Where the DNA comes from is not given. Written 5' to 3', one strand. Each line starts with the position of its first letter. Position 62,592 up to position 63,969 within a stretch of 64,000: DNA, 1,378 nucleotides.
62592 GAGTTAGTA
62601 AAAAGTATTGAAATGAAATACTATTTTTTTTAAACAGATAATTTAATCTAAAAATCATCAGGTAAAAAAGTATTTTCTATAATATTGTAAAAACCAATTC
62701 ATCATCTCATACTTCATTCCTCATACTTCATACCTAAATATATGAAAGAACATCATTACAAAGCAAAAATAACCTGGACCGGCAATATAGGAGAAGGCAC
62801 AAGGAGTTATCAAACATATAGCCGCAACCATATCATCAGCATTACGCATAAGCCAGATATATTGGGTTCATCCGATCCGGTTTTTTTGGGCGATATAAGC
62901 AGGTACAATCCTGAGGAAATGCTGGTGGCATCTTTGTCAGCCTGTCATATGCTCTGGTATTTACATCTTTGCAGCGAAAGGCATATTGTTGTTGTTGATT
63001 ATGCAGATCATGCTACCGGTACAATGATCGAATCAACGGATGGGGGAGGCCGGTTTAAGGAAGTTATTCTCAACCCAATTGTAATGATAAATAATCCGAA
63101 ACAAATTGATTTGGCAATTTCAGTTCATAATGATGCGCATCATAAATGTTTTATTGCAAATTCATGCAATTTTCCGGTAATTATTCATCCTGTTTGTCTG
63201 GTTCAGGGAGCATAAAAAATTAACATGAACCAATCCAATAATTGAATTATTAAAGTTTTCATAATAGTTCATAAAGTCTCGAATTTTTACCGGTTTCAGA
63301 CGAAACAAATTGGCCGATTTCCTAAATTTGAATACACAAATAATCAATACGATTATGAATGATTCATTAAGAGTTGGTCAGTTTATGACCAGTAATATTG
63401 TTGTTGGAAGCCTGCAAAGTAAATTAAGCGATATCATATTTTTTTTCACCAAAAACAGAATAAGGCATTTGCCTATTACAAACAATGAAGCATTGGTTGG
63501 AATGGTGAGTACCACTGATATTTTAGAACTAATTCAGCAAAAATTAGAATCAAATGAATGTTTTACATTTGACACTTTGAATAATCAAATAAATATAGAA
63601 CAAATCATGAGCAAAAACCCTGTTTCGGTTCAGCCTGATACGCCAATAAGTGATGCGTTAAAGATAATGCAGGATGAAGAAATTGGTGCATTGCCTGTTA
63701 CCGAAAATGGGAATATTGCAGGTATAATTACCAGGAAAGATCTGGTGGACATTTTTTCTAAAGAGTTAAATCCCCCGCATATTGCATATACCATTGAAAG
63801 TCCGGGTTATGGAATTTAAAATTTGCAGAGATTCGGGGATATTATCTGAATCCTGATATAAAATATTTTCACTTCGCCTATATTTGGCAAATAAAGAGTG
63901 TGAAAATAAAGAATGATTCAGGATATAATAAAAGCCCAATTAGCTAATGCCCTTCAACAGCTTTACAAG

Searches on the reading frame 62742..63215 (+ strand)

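Call 41: search_protein_families(library=pfam, proteins=[window:62742-63215:+])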
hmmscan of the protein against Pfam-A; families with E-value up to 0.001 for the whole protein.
window:62742-63215:+ (157 aa): 1 family
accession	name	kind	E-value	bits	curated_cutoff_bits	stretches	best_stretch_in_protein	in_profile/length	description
PF02566.24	OsmC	-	2.2e-11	44.5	27.5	1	53-144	4-93/100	OsmC-like protein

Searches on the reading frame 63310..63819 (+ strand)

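Call 41: search_protein_families(library=pfam, proteins=[window:63310-63819:+])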
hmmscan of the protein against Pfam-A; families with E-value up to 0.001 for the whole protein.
window:63310-63819:+ (169 aa): 1 family
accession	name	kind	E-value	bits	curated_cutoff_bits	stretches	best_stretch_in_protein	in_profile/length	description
PF00571.33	CBS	-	1.6e-29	102.4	24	2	96-149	1-55/57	CBS domain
